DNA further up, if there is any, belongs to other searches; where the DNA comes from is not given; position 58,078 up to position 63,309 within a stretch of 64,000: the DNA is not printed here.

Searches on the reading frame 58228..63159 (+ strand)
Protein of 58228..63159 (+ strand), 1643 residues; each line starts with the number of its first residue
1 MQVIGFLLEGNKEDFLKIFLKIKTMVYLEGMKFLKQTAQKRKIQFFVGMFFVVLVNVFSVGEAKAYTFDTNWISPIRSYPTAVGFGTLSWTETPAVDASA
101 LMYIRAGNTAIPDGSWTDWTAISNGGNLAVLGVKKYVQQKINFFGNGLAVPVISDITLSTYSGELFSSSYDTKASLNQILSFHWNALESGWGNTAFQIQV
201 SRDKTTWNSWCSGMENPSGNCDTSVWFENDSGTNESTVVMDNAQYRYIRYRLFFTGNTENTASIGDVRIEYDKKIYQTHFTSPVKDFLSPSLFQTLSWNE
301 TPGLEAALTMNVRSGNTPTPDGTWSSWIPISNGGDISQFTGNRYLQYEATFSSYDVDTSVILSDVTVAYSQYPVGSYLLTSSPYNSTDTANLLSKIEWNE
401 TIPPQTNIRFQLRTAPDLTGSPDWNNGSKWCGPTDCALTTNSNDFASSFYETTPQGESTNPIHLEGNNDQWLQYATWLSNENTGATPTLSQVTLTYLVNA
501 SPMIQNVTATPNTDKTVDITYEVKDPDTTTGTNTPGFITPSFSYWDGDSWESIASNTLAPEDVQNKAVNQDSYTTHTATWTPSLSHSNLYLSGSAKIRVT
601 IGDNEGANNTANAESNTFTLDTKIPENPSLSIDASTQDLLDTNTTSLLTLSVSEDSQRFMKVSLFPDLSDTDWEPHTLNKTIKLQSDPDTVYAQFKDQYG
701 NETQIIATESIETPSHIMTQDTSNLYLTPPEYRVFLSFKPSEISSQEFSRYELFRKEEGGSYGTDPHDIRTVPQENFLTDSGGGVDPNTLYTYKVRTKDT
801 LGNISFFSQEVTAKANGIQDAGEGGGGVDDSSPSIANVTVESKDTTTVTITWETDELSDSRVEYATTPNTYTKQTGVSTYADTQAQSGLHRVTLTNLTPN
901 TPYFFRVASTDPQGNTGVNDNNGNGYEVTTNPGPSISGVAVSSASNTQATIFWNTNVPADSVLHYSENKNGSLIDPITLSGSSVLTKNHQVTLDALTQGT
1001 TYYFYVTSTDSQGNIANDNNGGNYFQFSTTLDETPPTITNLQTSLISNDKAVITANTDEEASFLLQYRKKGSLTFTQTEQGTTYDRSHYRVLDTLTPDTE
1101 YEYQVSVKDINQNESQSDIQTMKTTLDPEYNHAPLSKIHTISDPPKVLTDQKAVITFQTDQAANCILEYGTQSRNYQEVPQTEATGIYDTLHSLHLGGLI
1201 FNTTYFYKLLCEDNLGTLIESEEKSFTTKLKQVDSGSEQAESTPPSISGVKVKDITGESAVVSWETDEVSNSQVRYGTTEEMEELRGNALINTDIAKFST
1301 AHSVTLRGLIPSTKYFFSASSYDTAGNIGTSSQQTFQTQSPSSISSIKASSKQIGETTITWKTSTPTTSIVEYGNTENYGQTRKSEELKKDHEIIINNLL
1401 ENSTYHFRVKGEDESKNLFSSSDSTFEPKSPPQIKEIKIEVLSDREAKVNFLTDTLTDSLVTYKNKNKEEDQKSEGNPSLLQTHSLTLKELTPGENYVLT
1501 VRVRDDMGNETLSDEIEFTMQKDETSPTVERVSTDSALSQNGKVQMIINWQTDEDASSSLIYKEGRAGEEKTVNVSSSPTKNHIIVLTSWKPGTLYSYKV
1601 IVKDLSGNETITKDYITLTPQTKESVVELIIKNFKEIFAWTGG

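Call 64: search_protein_families(library=pfam, proteins=[window:58228-63159:+])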
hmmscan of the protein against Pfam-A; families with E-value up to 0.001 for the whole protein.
window:58228-63159:+ (1643 aa): 6 families
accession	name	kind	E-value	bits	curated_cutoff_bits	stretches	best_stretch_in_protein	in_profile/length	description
PF16656.11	Pur_ac_phosph_N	-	2.9e-53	178.8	30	6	837-911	5-82/93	Purple acid Phosphatase, N-terminal domain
PF00041.27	fn3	-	2.6e-27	95.3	25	3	1245-1335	3-81/84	Fibronectin type III domain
PF25059.1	FN3_DSCAM-DSCAML_C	-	8.2e-13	48.9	39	0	1460-1513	24-74/89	DSCAM/DSCAML C-terminal Fn3-like domain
PF25788.1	Ig_Rha78A_N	-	1.2e-07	32.4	27.4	0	1470-1520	52-101/105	Rha78A-like, N-terminal immunoglobulin domain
PF16655.11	PhoD_N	-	1.6e-06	29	30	0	858-911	28-80/90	PhoD-like phosphatase, N-terminal domain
PF24489.1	Ig_J_second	-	0.00026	21.4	27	0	984-1014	51-83/105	Tip attachment protein J second Ig-like domain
